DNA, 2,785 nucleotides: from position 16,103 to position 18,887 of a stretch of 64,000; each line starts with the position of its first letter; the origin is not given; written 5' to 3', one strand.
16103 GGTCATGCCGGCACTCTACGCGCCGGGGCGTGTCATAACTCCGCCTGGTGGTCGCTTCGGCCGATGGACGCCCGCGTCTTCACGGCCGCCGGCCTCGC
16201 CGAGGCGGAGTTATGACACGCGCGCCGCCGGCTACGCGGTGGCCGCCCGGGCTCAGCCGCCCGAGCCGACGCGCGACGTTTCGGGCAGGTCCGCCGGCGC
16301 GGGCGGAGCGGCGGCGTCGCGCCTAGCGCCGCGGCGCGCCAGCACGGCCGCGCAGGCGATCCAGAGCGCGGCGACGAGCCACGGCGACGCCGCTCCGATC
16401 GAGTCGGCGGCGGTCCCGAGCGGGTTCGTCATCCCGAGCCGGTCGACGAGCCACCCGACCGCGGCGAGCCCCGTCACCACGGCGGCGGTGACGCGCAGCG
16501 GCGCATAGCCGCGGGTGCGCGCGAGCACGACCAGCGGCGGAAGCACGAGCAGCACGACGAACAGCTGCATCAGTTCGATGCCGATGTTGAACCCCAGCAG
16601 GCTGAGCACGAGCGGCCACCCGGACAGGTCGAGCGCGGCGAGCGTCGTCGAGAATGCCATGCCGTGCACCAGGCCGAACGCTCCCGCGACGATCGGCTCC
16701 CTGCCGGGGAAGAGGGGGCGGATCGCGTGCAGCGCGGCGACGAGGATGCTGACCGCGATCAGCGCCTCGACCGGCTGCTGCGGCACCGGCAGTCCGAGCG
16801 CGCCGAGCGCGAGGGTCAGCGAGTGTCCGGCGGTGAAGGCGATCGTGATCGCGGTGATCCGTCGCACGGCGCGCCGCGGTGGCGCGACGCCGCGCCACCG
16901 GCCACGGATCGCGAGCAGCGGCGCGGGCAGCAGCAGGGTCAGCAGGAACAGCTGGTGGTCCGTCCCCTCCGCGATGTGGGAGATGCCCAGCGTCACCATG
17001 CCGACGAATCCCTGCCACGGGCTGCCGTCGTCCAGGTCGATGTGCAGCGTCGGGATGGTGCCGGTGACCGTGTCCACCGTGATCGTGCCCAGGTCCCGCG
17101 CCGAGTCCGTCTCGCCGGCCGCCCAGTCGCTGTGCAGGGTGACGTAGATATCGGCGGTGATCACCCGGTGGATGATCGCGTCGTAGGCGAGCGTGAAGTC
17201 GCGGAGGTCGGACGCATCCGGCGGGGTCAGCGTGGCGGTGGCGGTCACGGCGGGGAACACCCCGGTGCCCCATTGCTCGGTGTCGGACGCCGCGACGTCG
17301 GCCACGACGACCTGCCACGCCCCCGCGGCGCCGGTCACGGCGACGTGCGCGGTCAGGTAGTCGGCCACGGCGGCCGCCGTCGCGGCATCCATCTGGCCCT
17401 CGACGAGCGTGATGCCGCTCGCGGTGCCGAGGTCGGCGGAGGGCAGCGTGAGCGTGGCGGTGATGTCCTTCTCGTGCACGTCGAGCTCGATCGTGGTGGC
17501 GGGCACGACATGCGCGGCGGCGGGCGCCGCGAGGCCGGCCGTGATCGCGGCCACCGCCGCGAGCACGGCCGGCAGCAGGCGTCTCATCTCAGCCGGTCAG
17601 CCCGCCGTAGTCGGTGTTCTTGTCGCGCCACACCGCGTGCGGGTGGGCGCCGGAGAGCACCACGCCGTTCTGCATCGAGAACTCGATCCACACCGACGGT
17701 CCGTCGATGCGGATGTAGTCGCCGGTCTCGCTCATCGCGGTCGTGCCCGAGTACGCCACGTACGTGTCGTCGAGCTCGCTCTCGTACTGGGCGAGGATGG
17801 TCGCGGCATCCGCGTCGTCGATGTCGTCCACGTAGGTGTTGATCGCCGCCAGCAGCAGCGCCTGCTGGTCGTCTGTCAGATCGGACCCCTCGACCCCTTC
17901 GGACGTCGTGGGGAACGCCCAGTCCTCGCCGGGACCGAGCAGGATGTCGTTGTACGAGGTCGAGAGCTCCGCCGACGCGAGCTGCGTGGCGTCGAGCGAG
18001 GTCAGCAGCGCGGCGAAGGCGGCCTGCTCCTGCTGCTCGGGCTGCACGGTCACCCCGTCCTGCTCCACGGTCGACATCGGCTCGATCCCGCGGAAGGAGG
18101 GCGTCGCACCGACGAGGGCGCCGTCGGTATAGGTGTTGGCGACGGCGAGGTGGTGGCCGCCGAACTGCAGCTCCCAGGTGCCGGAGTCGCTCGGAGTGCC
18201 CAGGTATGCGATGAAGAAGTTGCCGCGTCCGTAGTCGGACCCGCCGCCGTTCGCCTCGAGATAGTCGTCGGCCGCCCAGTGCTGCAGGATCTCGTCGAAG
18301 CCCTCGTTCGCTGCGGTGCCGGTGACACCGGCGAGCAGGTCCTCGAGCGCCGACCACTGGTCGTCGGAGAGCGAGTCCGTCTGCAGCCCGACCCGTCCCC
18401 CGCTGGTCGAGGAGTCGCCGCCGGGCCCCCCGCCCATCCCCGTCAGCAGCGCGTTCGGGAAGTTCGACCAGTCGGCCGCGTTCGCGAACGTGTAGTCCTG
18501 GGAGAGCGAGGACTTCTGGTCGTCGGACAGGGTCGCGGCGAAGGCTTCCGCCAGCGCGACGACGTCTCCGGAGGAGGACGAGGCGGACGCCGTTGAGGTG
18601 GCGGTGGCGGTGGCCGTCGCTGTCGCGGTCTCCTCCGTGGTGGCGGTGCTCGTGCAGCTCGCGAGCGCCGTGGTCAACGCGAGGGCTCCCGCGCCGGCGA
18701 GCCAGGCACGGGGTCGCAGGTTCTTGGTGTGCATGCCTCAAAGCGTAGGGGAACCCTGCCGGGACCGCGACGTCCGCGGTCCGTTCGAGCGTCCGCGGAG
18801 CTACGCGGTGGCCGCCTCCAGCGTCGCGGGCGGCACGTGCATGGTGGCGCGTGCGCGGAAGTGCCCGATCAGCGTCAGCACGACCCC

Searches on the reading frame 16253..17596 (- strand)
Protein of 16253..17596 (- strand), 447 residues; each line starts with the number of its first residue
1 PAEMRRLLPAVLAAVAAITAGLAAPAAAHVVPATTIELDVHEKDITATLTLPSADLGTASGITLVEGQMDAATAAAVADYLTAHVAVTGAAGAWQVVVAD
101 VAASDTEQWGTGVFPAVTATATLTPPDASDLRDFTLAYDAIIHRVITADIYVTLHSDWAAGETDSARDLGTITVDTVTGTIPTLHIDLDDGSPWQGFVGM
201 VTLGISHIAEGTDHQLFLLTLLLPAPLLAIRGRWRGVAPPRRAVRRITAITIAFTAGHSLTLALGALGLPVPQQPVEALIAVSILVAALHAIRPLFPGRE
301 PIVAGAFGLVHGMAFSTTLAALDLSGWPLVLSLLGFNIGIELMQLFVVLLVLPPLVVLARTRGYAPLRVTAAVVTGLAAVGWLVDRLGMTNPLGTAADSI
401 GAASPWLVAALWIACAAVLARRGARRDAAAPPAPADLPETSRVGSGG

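Call 12: search_protein_families(library=pfam, proteins=[window:16253-17596:-])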
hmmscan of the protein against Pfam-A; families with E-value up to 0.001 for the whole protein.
window:16253-17596:- (447 aa): 1 family
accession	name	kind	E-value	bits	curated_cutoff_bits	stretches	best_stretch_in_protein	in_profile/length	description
PF13795.12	HupE_UreJ_2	-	3e-38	131.4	24.5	1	201-360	2-154/156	HupE / UreJ protein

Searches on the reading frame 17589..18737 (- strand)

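Call 12: search_protein_families(library=pfam, proteins=[window:17589-18737:-])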
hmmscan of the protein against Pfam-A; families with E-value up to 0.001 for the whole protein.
window:17589-18737:- (382 aa): 1 family
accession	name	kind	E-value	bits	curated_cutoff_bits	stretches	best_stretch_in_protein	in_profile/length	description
PF12006.13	DUF3500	-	2.7e-60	204.9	27.2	1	56-378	5-296/297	Protein of unknown function (DUF3500)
